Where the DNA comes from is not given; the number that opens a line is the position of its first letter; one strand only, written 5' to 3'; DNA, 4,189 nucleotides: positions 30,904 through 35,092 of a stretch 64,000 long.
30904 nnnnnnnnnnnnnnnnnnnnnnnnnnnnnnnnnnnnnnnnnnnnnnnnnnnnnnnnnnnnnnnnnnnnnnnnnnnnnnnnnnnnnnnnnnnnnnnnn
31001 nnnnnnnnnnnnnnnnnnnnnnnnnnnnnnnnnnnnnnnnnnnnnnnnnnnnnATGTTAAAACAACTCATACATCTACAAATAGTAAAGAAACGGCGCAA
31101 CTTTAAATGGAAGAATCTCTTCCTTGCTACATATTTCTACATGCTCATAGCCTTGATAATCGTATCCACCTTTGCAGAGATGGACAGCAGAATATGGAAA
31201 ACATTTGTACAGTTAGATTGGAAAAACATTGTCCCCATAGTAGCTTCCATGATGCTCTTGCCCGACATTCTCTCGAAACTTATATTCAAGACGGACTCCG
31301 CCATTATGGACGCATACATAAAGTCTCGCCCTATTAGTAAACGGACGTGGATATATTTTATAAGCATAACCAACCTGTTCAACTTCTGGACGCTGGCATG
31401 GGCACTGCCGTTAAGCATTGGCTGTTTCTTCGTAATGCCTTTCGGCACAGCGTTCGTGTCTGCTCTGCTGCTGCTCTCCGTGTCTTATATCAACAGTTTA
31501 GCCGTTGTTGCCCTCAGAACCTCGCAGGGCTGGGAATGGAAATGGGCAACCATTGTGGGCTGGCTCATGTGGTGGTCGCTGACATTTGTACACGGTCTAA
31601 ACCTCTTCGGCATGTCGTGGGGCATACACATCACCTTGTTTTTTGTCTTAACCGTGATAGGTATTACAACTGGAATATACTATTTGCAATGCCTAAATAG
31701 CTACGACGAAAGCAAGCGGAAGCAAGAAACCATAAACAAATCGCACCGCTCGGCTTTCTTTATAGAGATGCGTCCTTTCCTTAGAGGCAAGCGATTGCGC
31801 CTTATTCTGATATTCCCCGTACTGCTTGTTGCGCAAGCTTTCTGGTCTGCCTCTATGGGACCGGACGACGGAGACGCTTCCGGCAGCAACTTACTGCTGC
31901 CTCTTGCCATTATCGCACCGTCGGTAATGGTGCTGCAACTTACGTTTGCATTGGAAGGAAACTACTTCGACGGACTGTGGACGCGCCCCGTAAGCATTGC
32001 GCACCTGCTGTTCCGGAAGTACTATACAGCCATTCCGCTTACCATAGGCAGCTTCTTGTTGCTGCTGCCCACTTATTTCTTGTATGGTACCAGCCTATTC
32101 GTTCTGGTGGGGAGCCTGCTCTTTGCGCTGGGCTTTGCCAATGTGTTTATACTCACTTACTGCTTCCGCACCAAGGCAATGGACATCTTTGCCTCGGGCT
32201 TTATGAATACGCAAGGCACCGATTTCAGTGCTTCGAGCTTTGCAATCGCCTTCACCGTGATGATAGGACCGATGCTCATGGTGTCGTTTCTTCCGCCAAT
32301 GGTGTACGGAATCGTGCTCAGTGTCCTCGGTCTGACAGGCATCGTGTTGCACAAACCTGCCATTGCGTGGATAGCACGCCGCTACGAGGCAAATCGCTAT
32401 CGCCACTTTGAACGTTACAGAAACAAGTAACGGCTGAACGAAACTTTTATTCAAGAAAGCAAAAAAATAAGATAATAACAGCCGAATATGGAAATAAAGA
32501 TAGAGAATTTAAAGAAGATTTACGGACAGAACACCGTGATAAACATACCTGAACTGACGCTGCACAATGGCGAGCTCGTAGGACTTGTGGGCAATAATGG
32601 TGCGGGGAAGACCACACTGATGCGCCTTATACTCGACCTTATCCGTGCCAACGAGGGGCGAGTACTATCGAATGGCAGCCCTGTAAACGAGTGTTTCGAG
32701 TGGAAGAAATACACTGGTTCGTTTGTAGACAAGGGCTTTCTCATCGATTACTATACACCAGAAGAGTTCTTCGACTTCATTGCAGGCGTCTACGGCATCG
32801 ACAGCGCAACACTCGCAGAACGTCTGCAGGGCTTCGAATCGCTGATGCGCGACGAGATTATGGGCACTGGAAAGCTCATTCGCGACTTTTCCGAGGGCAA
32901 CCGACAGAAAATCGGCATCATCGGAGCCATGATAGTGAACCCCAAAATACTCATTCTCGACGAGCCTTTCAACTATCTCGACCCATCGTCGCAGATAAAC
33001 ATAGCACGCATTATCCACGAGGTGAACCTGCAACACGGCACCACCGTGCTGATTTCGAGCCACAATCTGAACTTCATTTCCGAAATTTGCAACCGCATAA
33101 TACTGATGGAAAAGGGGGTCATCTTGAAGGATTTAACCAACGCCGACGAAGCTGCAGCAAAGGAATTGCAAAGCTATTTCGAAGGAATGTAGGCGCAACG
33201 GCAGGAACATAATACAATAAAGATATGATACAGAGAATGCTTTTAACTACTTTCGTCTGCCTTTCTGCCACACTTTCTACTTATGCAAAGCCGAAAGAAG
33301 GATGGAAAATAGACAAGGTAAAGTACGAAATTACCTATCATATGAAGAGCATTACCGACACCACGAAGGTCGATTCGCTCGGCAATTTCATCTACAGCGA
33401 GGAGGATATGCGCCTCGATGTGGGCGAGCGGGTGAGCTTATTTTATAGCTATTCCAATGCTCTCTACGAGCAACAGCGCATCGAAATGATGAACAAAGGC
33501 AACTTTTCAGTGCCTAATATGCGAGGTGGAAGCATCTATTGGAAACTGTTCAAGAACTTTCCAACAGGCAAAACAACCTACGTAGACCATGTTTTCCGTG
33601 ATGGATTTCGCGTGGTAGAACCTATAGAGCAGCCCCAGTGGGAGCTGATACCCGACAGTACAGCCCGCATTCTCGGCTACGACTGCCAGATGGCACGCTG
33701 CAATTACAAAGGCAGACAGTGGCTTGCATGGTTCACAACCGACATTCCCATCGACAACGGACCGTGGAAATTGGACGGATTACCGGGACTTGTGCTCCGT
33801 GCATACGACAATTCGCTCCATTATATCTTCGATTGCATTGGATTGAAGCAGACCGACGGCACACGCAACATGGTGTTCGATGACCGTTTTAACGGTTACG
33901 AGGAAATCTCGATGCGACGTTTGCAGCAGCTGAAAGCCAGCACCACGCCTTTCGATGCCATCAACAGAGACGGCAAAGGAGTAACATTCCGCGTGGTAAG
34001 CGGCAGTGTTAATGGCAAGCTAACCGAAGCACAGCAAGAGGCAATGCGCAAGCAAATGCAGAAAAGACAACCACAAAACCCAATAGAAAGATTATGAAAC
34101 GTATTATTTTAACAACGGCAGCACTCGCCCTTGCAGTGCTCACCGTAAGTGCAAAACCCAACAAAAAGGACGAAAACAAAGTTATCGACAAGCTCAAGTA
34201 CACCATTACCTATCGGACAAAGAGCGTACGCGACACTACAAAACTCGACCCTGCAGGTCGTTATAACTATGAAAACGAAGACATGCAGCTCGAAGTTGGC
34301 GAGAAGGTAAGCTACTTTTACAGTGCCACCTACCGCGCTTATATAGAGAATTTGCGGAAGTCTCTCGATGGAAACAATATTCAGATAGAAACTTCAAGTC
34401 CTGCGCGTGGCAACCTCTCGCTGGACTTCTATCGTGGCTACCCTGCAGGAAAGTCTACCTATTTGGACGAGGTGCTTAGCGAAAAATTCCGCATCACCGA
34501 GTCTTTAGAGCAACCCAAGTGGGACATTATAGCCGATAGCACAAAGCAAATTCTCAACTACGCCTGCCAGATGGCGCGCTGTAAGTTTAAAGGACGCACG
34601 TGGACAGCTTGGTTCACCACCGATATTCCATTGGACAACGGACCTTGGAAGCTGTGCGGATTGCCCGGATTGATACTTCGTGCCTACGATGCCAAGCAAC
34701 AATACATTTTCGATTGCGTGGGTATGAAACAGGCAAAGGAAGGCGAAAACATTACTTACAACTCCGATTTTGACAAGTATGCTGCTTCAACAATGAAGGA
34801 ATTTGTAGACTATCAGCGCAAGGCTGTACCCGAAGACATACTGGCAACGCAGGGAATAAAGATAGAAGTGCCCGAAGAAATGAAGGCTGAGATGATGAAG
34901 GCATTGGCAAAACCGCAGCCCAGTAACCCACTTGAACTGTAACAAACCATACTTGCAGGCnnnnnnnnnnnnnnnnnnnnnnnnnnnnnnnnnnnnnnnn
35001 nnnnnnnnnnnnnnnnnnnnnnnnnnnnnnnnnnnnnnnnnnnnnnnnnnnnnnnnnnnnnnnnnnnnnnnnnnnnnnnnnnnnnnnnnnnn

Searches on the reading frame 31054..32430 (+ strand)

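Call 59: search_protein_families(library=pfam, proteins=[window:31054-32430:+], max_evalue=0.001)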
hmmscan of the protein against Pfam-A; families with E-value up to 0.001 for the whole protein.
window:31054-32430:+ (458 aa): 1 family
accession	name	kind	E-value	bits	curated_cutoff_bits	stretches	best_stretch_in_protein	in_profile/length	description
PF18940.5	DUF5687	-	1.6e-14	54.6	33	1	24-458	22-484/484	Family of unknown function (DUF5687)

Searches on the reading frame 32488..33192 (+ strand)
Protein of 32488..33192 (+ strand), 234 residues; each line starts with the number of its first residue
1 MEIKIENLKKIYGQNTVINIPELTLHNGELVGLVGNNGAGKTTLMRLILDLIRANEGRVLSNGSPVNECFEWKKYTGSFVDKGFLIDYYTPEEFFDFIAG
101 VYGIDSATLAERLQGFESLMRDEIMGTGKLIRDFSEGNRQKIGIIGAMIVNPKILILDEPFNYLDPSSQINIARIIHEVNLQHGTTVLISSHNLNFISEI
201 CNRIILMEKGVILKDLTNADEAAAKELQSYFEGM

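Call 59: search_protein_families(library=pfam, proteins=[window:32488-33192:+], max_evalue=0.001)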
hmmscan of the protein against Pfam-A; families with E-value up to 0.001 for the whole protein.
window:32488-33192:+ (234 aa): 5 families
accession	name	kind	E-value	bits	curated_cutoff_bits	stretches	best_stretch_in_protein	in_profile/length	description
PF00005.33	ABC_tran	-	1.3e-22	81.3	25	1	22-162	5-137/137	ABC transporter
PF13304.12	AAA_21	-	1.1e-16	62.2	27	2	131-197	235-303/304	AAA domain, putative AbiEii toxin, Type IV TA system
PF13175.12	AAA_15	-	5.3e-06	26.7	32.1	0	2-51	5-46/374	AAA ATPase domain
PF13476.12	AAA_23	-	7.2e-05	23.9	27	1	3-48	2-39/201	AAA domain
PF13166.12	AAA_13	-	0.00026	20.3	36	0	35-54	23-42/713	AAA domain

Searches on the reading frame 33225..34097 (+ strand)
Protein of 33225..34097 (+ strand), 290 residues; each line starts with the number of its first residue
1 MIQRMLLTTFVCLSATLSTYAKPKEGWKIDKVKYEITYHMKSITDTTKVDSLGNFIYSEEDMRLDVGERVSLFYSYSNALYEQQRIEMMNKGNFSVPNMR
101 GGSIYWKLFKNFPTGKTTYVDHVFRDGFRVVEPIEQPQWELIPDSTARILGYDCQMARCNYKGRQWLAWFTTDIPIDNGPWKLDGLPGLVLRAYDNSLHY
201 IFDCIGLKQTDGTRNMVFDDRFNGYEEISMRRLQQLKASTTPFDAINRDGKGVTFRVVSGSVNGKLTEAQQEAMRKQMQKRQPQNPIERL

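Call 59: search_protein_families(library=pfam, proteins=[window:33225-34097:+], max_evalue=0.001)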
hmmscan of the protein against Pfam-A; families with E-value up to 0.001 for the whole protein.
window:33225-34097:+ (290 aa): 2 families
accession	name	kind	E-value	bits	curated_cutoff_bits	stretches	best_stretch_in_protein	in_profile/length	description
PF09697.16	Porph_ging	-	8.7e-08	33.1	25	1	165-191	54-80/81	Protein of unknown function (Porph_ging)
PF22252.2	PNGase_F-II_N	-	1e-05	25.7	27.6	1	134-197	75-137/173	N-glycanase peptide, N-terminal domain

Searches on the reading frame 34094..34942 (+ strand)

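Call 59: search_protein_families(library=pfam, proteins=[window:34094-34942:+], max_evalue=0.001)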
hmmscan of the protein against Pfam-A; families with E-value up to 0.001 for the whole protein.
window:34094-34942:+ (282 aa): 2 families
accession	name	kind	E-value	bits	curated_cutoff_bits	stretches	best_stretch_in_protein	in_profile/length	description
PF09697.16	Porph_ging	-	5.3e-10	40.2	25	1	168-195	53-80/81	Protein of unknown function (Porph_ging)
PF22252.2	PNGase_F-II_N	-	4.4e-06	26.9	27.6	1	136-198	73-134/173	N-glycanase peptide, N-terminal domain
